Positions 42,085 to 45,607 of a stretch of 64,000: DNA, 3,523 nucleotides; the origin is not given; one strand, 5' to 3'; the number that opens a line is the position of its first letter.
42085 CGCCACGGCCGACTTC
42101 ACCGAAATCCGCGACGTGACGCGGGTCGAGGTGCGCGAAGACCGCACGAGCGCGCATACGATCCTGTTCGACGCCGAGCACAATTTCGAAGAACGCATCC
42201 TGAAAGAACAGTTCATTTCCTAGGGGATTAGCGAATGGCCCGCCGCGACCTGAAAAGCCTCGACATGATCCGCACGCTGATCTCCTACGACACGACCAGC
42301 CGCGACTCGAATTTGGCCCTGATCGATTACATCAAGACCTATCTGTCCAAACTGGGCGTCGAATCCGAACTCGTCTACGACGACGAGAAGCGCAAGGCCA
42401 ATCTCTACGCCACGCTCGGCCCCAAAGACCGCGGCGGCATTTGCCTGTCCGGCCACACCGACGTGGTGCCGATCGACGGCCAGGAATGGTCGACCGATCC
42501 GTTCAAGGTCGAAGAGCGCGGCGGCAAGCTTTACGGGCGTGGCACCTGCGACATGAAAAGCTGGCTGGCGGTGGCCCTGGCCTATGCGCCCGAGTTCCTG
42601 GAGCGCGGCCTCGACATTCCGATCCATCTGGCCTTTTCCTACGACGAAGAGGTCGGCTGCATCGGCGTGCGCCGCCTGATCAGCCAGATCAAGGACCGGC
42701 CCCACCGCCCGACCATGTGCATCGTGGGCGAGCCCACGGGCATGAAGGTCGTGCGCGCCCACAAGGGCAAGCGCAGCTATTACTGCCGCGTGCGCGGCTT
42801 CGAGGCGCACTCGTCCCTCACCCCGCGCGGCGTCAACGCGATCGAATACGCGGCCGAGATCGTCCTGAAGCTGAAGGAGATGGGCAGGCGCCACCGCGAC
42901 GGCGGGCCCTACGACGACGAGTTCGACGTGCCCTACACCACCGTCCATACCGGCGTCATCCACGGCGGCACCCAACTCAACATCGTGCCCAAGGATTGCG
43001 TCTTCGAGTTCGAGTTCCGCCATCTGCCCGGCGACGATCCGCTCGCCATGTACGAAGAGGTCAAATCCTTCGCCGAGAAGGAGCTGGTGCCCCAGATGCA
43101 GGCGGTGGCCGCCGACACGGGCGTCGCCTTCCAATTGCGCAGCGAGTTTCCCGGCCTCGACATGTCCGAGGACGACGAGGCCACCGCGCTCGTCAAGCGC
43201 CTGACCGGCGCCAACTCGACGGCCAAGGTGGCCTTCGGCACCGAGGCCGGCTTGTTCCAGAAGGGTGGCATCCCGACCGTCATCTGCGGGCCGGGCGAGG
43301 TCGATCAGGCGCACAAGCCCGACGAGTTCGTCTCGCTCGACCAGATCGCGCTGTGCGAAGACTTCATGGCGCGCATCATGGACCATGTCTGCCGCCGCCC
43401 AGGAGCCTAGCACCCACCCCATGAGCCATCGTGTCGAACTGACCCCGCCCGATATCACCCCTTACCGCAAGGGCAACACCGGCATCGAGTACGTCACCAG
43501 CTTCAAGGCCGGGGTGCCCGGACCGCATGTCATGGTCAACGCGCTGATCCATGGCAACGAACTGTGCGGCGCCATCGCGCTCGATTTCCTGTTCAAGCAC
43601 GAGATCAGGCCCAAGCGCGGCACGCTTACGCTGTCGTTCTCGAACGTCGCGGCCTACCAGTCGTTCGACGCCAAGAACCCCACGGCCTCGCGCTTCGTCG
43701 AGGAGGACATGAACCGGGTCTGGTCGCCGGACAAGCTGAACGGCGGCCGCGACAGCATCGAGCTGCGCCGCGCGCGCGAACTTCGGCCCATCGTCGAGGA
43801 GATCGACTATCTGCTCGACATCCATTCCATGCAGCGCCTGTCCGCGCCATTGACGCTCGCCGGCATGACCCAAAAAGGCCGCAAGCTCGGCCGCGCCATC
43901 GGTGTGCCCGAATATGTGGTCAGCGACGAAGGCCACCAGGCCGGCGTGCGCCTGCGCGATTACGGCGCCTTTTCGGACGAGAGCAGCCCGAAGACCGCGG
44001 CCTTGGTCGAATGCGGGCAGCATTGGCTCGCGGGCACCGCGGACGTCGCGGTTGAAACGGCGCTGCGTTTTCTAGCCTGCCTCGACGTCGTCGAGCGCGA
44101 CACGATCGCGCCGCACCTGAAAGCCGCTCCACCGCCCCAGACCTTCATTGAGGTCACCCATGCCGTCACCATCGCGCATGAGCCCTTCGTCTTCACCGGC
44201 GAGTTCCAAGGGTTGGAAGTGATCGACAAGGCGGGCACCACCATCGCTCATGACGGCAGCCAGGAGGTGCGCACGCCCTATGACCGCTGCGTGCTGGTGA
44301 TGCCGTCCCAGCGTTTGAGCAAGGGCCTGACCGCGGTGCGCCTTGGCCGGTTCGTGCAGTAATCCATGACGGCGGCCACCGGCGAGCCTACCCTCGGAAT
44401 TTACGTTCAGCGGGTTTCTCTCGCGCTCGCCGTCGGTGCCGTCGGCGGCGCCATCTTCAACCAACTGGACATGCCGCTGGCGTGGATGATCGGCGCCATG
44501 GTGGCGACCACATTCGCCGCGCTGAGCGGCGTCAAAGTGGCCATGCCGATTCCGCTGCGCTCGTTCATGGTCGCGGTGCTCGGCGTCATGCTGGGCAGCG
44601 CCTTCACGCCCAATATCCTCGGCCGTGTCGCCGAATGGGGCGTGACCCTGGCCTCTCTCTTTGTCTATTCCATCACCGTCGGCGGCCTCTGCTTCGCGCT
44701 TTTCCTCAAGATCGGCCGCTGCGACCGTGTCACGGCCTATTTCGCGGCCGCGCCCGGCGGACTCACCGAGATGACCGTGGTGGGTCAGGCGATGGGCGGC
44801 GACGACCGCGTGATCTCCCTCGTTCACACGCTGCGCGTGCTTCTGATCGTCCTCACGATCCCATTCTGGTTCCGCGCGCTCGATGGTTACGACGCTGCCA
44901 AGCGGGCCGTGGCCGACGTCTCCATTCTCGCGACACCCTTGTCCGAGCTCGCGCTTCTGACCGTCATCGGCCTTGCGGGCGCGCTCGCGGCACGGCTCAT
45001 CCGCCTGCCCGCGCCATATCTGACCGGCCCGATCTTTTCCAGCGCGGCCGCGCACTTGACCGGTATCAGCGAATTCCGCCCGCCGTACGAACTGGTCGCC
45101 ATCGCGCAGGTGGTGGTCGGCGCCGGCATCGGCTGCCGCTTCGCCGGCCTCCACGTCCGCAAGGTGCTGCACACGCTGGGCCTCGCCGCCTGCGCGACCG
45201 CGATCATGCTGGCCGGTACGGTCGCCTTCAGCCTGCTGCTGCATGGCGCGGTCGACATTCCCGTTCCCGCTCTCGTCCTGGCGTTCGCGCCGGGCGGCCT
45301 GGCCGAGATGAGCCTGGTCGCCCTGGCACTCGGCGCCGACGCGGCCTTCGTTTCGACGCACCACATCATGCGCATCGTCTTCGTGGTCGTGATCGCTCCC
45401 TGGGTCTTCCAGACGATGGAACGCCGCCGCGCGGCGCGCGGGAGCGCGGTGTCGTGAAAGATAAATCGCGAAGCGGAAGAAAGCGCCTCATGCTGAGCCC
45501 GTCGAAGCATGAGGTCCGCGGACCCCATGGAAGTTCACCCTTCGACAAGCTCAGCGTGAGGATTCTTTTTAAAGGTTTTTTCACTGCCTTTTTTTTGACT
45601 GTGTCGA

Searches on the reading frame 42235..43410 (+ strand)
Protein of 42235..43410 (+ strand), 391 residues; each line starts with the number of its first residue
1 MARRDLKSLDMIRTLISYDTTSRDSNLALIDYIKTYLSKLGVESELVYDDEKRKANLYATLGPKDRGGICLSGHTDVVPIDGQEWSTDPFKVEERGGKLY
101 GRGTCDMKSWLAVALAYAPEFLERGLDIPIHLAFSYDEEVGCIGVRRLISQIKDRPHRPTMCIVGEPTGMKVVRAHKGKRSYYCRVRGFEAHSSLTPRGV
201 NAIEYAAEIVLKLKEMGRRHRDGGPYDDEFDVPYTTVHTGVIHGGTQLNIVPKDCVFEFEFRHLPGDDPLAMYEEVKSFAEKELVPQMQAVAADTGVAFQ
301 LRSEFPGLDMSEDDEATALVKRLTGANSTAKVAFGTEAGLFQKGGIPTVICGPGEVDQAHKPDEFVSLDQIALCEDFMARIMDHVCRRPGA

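Call 94: search_protein_families(library=pfam, max_evalue=0.00001, proteins=[window:42235-43410:+])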
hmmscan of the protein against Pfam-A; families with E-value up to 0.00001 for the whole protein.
window:42235-43410:+ (391 aa): 2 families
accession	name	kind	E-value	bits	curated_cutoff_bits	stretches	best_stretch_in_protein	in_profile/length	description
PF01546.33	Peptidase_M20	-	1.8e-35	123.2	24.6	1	70-383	1-205/206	Peptidase family M20/M25/M40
PF07687.19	M20_dimer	-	8.5e-22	77.6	21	1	175-285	2-104/107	Peptidase dimerisation domain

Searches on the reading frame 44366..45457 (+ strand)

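Call 94: search_protein_families(library=pfam, max_evalue=0.00001, proteins=[window:44366-45457:+])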
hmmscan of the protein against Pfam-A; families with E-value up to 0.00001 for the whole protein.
window:44366-45457:+ (363 aa): 1 family
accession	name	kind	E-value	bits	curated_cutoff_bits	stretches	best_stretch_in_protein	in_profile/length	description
PF05145.17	AbrB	-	2.6e-83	280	29.2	1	40-350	1-312/314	Transition state regulatory protein AbrB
